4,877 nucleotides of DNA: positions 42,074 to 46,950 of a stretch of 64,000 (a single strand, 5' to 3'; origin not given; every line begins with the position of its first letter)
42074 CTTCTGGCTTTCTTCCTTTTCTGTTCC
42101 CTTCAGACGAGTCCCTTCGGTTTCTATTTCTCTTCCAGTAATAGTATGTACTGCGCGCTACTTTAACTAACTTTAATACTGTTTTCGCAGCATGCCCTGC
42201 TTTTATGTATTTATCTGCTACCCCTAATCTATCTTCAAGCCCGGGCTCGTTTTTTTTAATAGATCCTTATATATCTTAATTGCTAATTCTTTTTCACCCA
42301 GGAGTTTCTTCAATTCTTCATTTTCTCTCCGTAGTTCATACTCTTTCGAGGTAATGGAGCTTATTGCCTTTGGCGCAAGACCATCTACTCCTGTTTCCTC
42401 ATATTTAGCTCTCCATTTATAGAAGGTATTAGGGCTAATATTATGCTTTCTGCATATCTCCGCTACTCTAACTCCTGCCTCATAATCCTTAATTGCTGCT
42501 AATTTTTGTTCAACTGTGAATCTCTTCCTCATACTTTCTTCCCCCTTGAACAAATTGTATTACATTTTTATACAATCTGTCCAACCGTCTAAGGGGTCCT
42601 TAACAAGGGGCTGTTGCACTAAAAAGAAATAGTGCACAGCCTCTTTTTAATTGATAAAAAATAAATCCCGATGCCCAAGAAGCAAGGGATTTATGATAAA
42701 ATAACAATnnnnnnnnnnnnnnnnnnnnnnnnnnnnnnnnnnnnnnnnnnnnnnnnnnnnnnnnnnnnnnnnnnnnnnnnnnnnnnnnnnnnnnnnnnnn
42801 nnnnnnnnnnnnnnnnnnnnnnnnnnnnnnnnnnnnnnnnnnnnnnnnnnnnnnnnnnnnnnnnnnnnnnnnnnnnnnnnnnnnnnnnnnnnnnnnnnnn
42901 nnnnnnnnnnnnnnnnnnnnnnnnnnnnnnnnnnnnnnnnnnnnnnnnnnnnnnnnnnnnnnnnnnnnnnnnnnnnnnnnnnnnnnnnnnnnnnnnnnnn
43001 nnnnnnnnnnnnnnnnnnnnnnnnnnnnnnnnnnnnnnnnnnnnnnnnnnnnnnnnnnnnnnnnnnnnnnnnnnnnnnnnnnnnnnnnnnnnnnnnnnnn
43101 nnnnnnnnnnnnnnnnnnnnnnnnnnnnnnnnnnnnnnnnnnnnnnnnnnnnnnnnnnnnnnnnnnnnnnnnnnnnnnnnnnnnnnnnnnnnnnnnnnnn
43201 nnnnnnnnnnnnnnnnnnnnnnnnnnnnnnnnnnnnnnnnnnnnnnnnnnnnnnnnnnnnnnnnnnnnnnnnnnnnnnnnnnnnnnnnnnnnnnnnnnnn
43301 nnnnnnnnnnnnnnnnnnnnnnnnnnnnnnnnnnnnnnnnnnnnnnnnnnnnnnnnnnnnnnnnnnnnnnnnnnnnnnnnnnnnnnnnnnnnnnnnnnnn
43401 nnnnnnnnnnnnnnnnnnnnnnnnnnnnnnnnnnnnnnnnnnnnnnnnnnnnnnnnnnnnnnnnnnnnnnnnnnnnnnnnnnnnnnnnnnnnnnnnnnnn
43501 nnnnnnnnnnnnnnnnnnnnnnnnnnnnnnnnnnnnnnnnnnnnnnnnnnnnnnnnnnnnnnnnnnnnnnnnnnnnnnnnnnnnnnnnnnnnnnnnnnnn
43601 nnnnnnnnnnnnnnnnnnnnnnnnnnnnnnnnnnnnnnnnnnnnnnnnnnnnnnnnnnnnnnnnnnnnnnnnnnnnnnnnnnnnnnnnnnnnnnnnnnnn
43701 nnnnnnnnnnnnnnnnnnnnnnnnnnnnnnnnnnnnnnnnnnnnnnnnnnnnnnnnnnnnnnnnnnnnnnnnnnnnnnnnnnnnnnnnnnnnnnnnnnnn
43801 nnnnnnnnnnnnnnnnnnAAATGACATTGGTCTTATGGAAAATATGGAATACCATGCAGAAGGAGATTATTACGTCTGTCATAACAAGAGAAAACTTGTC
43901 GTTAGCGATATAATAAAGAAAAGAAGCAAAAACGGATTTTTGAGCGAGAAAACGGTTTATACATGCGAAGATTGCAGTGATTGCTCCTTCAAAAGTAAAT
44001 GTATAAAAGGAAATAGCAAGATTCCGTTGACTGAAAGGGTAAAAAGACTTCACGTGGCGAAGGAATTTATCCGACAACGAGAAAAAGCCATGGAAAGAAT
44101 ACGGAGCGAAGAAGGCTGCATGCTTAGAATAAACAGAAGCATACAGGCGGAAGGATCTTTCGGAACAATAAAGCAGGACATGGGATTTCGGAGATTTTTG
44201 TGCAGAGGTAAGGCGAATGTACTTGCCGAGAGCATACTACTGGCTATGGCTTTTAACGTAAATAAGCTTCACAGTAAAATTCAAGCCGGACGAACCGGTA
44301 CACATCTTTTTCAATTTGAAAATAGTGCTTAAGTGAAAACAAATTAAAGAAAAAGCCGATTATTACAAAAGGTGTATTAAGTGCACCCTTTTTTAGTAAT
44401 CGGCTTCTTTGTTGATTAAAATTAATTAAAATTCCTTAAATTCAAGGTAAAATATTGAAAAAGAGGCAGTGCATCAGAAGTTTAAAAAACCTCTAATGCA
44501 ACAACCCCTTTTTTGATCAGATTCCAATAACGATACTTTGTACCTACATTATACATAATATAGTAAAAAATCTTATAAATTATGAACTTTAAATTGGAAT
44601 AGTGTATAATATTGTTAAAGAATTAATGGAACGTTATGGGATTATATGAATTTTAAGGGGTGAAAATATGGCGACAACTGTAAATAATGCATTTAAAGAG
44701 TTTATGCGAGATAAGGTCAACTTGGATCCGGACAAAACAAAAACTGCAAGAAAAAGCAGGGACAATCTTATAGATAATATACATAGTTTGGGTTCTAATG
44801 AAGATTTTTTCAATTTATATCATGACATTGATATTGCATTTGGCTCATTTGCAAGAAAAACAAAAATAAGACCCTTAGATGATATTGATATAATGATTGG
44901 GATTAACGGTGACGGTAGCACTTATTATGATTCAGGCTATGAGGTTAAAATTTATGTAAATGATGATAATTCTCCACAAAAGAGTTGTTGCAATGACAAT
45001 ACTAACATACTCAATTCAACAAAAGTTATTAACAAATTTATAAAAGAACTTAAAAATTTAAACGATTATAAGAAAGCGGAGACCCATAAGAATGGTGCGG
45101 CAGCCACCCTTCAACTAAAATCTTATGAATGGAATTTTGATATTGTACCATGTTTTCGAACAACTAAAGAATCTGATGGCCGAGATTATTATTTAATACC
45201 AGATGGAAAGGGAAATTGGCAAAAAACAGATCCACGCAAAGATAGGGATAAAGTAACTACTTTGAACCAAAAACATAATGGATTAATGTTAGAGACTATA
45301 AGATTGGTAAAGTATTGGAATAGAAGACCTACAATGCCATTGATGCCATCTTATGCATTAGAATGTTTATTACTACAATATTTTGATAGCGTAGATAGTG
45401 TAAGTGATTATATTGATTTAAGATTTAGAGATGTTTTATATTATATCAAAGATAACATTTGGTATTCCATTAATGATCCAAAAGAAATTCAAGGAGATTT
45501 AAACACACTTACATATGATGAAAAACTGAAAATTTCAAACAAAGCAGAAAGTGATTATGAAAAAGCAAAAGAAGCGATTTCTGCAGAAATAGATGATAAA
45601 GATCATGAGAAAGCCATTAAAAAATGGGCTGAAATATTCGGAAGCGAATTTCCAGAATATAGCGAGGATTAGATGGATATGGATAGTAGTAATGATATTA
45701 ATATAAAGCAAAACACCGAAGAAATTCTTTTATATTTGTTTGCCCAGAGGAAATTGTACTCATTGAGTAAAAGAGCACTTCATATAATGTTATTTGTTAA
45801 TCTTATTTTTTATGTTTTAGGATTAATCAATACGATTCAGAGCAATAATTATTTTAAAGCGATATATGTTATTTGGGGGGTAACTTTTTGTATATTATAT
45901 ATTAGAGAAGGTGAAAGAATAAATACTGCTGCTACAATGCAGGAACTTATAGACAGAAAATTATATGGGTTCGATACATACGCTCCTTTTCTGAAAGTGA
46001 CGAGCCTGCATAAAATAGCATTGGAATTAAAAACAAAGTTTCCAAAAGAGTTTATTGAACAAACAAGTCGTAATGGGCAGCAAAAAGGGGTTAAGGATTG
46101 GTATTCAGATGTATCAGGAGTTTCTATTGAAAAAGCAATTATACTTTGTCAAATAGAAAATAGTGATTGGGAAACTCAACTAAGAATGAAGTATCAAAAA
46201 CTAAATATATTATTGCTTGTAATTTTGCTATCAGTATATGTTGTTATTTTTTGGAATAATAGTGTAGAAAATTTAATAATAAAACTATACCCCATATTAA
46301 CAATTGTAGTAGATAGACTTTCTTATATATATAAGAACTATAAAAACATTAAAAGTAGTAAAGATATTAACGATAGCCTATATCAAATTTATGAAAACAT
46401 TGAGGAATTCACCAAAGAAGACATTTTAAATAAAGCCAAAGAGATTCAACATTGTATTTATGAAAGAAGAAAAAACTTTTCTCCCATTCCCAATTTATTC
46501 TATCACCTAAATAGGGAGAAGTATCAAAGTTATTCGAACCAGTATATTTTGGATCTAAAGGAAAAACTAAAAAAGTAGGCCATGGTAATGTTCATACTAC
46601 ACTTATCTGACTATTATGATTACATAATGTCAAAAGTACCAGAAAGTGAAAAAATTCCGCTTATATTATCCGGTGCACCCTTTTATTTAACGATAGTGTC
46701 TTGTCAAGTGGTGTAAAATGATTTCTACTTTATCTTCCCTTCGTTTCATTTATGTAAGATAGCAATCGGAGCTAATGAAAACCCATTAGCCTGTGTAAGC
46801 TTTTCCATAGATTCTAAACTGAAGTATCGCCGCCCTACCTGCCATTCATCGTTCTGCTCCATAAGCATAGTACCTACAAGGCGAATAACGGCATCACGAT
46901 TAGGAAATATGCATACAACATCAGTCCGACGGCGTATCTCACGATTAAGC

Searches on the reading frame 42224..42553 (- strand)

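Call 13: search_protein_families(library=pfam, proteins=[window:42224-42553:-], max_evalue=0.001)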
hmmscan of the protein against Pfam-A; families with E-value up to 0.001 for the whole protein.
window:42224-42553:- (109 aa): 6 families
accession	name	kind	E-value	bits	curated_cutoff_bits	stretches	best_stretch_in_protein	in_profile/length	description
PF01527.26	HTH_Tnp_1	-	5.3e-20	71.9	24.1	1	9-85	4-74/75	Transposase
PF13518.12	HTH_28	-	4.1e-13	49.6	25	1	16-62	1-47/52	Helix-turn-helix domain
PF13384.12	HTH_23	-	4.8e-13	48.9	24.6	1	14-59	4-49/50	Homeodomain-like domain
PF13551.12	HTH_29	-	9.2e-10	38.9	28.1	1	18-61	2-46/64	Winged helix-turn helix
PF04218.19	CENP-B_N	-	5.6e-06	26.3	21.2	1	9-50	4-45/53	CENP-B N-terminal DNA-binding domain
PF06056.18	Terminase_5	-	4.9e-05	23.6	20.3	1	17-59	3-45/58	Putative ATPase subunit of terminase (gpP-like)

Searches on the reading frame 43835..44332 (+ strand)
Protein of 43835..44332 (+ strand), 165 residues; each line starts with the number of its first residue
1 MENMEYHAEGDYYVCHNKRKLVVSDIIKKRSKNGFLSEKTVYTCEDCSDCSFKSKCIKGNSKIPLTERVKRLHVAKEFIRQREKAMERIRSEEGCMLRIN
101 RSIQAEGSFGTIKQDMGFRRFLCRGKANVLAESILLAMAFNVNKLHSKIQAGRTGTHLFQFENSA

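Call 13: search_protein_families(library=pfam, proteins=[window:43835-44332:+], max_evalue=0.001)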
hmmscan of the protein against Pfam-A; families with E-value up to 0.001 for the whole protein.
window:43835-44332:+ (165 aa): 2 families
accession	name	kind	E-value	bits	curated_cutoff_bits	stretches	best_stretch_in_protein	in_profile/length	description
PF13751.12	DDE_Tnp_1_6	-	5.9e-26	91.6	25.1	1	14-146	1-125/125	Transposase DDE domain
PF01609.27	DDE_Tnp_1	-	0.00049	20.3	23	1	58-141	123-199/200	Transposase DDE domain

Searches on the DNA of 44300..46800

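Call 67: search_rna_families(source=window, start=44300, end=46800, threshold=evalue, max_evalue=1)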
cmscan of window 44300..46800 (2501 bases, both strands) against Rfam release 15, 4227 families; matches with E-value up to 1: 3.
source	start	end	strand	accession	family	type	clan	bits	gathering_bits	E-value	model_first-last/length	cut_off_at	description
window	44353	44408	+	RF03269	mir-5697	Gene; miRNA;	-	24.5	50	0.07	1-59/59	no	mir-5697 microRNA precursor family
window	44350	44450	+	RF02629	RmaA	Gene; sRNA;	-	23.6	57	0.41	1-113/113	no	Regulator of motility and amylovoran A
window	44798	44853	+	RF01223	snR13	Gene; snRNA; snoRNA; CD-box;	CL00045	22.4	47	0.8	1-124/124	no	Small nucleolar RNA snR13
